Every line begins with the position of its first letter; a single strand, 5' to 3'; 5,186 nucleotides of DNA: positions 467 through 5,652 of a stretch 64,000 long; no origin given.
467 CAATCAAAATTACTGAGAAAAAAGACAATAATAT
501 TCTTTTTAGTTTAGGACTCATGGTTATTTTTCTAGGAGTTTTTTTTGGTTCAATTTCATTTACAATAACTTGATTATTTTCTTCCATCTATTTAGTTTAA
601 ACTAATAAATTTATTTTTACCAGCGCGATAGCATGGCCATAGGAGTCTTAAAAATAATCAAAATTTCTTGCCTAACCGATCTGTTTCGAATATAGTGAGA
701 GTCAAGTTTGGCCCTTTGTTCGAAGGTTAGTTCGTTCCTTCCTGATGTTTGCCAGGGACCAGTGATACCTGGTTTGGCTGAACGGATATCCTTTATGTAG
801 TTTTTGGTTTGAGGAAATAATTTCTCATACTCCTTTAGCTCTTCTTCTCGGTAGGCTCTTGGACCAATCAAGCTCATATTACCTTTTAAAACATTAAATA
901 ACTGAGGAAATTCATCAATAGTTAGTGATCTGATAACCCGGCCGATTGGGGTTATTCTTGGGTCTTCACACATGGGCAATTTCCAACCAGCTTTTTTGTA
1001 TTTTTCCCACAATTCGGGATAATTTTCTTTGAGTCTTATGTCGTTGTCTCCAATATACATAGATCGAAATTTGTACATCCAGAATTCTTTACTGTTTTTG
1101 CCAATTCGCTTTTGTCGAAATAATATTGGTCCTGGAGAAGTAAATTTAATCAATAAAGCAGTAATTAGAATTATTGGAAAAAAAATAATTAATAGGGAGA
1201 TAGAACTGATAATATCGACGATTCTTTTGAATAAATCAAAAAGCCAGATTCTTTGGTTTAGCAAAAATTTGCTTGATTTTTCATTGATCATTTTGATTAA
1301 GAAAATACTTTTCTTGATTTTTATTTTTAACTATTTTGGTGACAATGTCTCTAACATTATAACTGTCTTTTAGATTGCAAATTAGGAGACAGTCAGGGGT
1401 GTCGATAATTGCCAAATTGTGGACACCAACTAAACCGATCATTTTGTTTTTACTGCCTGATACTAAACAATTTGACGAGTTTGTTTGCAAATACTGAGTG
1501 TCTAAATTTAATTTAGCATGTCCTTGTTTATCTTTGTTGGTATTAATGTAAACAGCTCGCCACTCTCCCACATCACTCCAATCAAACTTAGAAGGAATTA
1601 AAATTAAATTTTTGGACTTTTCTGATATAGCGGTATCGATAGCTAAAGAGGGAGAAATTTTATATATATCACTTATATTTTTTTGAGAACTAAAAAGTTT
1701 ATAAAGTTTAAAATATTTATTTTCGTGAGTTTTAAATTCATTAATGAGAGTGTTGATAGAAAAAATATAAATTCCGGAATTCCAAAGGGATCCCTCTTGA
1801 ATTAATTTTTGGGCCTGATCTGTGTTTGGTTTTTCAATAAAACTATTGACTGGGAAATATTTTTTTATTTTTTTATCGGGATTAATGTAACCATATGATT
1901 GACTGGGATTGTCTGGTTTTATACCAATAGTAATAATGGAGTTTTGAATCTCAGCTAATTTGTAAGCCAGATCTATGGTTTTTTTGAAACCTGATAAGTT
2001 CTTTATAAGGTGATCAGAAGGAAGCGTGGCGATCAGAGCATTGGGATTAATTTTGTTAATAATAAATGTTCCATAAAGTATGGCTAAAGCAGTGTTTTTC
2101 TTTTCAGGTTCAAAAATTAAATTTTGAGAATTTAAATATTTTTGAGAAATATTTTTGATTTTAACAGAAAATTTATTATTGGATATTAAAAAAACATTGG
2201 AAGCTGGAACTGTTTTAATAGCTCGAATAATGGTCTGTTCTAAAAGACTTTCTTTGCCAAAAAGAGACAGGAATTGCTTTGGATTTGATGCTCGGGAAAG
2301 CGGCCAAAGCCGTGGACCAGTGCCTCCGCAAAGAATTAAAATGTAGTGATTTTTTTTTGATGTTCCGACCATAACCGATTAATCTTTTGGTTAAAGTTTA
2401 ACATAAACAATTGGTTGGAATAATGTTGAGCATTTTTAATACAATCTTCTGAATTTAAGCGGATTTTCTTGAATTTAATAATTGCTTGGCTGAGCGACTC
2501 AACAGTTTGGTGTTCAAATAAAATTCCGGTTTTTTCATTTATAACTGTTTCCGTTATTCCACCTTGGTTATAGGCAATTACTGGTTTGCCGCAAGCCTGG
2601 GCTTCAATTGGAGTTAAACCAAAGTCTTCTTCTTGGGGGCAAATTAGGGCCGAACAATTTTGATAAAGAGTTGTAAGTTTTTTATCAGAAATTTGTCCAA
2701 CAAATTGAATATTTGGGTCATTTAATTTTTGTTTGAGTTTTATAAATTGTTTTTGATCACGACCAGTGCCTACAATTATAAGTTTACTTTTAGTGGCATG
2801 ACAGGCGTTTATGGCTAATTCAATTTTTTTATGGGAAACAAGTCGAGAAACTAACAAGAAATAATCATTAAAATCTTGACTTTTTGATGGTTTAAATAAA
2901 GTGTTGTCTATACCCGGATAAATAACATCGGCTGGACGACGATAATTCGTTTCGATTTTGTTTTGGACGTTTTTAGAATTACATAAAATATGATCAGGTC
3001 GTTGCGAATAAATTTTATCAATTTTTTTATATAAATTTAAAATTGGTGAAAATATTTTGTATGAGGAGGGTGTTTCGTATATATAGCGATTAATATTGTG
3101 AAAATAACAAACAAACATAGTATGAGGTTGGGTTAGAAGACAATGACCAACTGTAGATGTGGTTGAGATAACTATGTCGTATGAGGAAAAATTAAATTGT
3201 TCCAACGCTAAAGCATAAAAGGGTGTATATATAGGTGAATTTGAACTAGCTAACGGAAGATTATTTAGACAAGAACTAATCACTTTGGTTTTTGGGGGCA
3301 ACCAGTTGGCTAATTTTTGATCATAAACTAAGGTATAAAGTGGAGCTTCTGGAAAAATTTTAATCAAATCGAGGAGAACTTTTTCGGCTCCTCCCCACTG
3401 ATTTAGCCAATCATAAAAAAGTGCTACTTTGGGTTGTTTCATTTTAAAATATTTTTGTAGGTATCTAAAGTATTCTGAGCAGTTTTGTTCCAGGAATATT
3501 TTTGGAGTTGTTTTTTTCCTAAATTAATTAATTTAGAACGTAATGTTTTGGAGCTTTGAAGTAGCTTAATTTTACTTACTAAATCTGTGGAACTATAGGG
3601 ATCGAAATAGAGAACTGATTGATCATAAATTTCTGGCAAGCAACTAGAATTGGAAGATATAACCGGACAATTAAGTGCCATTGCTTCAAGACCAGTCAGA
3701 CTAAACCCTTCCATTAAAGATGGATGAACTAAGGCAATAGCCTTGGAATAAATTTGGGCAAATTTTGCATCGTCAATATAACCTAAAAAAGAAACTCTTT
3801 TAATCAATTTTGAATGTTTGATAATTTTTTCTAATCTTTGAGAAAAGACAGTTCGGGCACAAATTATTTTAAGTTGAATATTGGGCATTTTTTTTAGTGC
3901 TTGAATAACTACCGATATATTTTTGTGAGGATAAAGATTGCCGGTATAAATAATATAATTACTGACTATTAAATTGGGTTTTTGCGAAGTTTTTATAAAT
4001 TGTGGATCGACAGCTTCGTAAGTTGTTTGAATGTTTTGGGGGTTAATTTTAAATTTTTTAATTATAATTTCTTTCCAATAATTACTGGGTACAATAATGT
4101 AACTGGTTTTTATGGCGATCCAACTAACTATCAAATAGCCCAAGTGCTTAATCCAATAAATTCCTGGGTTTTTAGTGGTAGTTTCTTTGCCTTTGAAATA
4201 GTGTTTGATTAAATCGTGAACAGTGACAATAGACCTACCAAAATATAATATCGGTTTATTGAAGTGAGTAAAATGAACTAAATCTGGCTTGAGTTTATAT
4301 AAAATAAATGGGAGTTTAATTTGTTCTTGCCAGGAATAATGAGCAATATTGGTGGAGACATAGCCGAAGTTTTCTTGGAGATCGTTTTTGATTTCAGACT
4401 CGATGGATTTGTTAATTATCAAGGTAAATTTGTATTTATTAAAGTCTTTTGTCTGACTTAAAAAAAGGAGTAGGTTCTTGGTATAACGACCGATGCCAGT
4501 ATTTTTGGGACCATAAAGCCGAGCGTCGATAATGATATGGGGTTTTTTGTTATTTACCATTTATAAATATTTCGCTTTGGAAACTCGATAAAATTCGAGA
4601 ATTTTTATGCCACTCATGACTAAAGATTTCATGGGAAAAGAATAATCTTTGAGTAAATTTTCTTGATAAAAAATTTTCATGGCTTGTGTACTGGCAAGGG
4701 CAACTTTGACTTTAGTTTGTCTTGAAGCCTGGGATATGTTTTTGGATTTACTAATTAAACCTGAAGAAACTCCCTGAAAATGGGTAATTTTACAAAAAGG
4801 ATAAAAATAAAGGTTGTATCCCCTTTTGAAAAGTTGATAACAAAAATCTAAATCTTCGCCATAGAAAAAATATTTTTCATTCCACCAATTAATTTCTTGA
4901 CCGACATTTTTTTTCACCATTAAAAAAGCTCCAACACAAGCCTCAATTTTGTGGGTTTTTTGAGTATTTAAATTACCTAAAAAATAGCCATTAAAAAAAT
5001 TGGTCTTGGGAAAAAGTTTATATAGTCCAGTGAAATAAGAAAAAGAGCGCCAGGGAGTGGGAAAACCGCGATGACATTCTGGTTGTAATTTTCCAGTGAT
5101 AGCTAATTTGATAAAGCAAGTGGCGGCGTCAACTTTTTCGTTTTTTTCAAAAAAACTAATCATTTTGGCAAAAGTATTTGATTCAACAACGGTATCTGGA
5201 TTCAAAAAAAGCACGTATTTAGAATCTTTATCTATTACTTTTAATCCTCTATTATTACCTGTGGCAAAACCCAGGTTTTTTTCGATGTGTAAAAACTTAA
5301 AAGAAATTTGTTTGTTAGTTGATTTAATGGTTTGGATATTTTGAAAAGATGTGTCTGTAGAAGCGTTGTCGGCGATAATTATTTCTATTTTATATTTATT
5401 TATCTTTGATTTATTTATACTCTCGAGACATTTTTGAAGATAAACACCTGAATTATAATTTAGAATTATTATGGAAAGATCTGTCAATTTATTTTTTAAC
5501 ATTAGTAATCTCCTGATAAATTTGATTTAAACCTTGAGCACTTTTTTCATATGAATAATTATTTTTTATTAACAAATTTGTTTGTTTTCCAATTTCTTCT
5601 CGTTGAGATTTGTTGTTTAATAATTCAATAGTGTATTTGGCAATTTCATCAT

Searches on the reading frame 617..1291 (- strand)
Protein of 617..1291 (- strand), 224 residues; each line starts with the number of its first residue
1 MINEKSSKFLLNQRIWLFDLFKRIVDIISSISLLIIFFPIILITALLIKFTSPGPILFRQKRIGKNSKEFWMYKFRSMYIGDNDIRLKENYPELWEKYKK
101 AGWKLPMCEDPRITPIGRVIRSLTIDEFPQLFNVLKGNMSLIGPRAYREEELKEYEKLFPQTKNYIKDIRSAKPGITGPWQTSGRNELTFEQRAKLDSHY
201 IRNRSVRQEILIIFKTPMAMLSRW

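Call 7: search_protein_families(library=pfam, proteins=[window:617-1291:-], max_evalue=0.001)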
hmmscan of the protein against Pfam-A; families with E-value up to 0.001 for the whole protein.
window:617-1291:- (224 aa): 1 family
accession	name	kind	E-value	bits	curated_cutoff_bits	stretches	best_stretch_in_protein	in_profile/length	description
PF02397.22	Bac_transf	-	2.6e-58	196.9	27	1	22-221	1-178/179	Bacterial sugar transferase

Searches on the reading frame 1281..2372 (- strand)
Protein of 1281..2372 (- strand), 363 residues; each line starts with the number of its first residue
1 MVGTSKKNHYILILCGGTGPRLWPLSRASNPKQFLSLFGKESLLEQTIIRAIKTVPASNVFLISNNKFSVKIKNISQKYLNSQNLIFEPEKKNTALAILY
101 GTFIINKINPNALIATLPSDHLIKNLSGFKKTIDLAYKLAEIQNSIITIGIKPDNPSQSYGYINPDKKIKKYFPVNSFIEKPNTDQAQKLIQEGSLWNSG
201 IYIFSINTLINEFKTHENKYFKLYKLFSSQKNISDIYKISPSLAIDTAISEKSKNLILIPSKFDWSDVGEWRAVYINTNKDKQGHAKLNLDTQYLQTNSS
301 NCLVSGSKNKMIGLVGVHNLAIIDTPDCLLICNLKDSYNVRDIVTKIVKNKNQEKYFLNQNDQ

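Call 7: search_protein_families(library=pfam, proteins=[window:1281-2372:-], max_evalue=0.001)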
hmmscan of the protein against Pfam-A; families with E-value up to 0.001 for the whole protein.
window:1281-2372:- (363 aa): 2 families
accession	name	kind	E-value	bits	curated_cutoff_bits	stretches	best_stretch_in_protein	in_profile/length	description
PF00483.29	NTP_transferase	-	7.7e-36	124.3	21.2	1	12-282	3-243/245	Nucleotidyl transferase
PF22640.1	ManC_GMP_beta-helix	-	9.7e-10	38.7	27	1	298-346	7-54/55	MannoseP isomerase/GMP-like beta-helix domain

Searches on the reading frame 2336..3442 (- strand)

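Call 7: search_protein_families(library=pfam, proteins=[window:2336-3442:-], max_evalue=0.001)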
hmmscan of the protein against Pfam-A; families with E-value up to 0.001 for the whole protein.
window:2336-3442:- (368 aa): 4 families
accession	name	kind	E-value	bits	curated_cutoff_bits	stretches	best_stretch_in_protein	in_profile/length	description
PF00534.26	Glycos_transf_1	-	5.6e-35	120.8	26.4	1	183-340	6-171/172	Glycosyl transferases group 1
PF13692.12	Glyco_trans_1_4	-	1.5e-23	84.1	27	1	194-323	3-138/142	Glycosyl transferases group 1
PF13439.12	Glyco_transf_4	-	1.5e-09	38.5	28.5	1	16-179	1-167/170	Glycosyltransferase Family 4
PF20706.3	GT4-conflict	-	5.7e-06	26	26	1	158-303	160-323/385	Family 4 Glycosyltransferase in conflict systems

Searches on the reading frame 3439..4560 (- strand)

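Call 7: search_protein_families(library=pfam, proteins=[window:3439-4560:-], max_evalue=0.001)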
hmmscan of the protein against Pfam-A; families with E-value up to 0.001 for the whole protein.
window:3439-4560:- (373 aa): 5 families
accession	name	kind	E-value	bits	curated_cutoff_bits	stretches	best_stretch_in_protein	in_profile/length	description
PF00534.26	Glycos_transf_1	-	5.8e-27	94.7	26.4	1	200-350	15-171/172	Glycosyl transferases group 1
PF13692.12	Glyco_trans_1_4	-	8.3e-20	71.9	27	1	201-334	2-139/142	Glycosyl transferases group 1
PF13439.12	Glyco_transf_4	-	9.7e-09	35.9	28.5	1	66-187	47-169/170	Glycosyltransferase Family 4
PF13524.12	Glyco_trans_1_2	-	5.1e-08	33.4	25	1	219-365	6-143/144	Glycosyl transferase-like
PF20706.3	GT4-conflict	-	9.6e-07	28.5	26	1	241-314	250-322/385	Family 4 Glycosyltransferase in conflict systems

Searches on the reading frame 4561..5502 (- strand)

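Call 7: search_protein_families(library=pfam, proteins=[window:4561-5502:-], max_evalue=0.001)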
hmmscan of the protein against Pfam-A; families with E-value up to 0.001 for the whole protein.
window:4561-5502:- (313 aa): 5 families
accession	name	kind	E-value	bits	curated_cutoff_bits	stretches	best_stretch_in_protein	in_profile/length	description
PF00535.33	Glycos_transf_2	-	1.8e-21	77.3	23.3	1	10-170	1-152/168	Glycosyl transferase family 2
PF13641.12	Glyco_tranf_2_3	-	1.9e-10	41.6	27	1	9-246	3-216/230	Glycosyltransferase like family 2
PF10111.15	Glyco_tranf_2_2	-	3.4e-08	33.7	27.3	1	21-118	14-106/276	Glycosyltransferase like family 2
PF13632.12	Glyco_trans_2_3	-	1.7e-07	31.7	27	1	96-237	1-119/198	Glycosyl transferase family group 2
PF00483.29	NTP_transferase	-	0.00077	19.5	21.2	0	23-132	35-138/245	Nucleotidyl transferase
